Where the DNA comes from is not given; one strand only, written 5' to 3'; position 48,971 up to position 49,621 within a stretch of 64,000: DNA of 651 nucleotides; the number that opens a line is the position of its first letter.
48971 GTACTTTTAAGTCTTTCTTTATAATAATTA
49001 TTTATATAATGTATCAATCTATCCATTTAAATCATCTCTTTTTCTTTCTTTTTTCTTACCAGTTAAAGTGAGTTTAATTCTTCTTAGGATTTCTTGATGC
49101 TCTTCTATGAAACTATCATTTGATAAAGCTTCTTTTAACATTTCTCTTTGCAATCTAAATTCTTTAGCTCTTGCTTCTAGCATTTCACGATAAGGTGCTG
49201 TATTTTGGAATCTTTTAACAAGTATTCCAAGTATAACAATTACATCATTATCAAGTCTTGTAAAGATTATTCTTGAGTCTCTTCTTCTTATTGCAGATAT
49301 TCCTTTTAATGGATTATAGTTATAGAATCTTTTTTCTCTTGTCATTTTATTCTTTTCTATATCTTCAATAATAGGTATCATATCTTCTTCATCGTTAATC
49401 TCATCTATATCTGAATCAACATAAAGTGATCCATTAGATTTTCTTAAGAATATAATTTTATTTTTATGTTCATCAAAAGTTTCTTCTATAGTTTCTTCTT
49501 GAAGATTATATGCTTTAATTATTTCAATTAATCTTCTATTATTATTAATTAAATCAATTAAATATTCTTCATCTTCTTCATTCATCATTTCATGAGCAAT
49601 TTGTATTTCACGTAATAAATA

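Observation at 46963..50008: Two-gene operon: an oversized RelE/HigB-fold protein coupled to a 687-aa orphan helical protein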

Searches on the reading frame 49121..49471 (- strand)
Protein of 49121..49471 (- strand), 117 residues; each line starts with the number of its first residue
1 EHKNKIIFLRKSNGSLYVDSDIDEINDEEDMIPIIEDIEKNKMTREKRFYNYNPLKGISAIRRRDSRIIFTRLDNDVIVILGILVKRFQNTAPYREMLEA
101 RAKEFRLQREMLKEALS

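Call 34: search_solved_structures(query=A4, max_evalue=10, show_alignments=3)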
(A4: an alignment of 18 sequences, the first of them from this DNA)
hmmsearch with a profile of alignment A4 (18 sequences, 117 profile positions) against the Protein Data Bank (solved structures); distinct sequences matched with E-value up to 10: 0.

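Call 35: search_protein_families(library=pfam, alignment_id=A4, max_evalue=10)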
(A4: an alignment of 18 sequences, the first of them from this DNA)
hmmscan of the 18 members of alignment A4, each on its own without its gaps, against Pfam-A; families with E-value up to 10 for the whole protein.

A. member 1, seq(117 aa): 2 families
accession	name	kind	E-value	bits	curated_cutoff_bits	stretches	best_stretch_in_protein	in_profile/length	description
PF10579.15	Rapsyn_N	-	0.011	16.3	23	1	37-111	4-76/80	Rapsyn N-terminal myristoylation and linker region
PF14116.11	YyzF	-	0.24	11.9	27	1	18-44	6-32/48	YyzF-like protein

B. families by the number of members that match (of 18 scanned): 6 families
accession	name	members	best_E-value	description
PF05973.20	Gp49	2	0.026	Phage derived protein Gp49-like (DUF891)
PF14116.11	YyzF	2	0.24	YyzF-like protein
PF13058.12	DUF3920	1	0.0085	Protein of unknown function (DUF3920)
PF10579.15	Rapsyn_N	1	0.011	Rapsyn N-terminal myristoylation and linker region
PF06953.17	ArsD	1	0.13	Arsenical resistance operon protein ArsD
PF17621.7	DUF5508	1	0.83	Family of unknown function (DUF5508)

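Call 88: search_solved_structures(query=A8, max_evalue=10, show_alignments=4)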
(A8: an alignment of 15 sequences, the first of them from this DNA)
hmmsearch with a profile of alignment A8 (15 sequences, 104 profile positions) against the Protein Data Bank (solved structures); distinct sequences matched with E-value up to 10: 5.
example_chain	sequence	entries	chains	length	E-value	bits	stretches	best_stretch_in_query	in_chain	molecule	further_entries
6af3_A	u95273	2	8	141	0.11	15.6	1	57-93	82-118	HigB toxin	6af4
5l1a_A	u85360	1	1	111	0.14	15.3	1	7-56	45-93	Uncharacterized protein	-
7q03_A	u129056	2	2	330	0.62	13.3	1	24-75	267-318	Ketol-acid reductoisomerase from Methanothermococcus thermolithotrophicus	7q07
5lph_A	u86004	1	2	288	0.67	13.2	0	34-81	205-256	Centrosomal protein of 104 kDa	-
9h90_q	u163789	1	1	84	0.74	13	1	59-88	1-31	30S ribosomal protein S17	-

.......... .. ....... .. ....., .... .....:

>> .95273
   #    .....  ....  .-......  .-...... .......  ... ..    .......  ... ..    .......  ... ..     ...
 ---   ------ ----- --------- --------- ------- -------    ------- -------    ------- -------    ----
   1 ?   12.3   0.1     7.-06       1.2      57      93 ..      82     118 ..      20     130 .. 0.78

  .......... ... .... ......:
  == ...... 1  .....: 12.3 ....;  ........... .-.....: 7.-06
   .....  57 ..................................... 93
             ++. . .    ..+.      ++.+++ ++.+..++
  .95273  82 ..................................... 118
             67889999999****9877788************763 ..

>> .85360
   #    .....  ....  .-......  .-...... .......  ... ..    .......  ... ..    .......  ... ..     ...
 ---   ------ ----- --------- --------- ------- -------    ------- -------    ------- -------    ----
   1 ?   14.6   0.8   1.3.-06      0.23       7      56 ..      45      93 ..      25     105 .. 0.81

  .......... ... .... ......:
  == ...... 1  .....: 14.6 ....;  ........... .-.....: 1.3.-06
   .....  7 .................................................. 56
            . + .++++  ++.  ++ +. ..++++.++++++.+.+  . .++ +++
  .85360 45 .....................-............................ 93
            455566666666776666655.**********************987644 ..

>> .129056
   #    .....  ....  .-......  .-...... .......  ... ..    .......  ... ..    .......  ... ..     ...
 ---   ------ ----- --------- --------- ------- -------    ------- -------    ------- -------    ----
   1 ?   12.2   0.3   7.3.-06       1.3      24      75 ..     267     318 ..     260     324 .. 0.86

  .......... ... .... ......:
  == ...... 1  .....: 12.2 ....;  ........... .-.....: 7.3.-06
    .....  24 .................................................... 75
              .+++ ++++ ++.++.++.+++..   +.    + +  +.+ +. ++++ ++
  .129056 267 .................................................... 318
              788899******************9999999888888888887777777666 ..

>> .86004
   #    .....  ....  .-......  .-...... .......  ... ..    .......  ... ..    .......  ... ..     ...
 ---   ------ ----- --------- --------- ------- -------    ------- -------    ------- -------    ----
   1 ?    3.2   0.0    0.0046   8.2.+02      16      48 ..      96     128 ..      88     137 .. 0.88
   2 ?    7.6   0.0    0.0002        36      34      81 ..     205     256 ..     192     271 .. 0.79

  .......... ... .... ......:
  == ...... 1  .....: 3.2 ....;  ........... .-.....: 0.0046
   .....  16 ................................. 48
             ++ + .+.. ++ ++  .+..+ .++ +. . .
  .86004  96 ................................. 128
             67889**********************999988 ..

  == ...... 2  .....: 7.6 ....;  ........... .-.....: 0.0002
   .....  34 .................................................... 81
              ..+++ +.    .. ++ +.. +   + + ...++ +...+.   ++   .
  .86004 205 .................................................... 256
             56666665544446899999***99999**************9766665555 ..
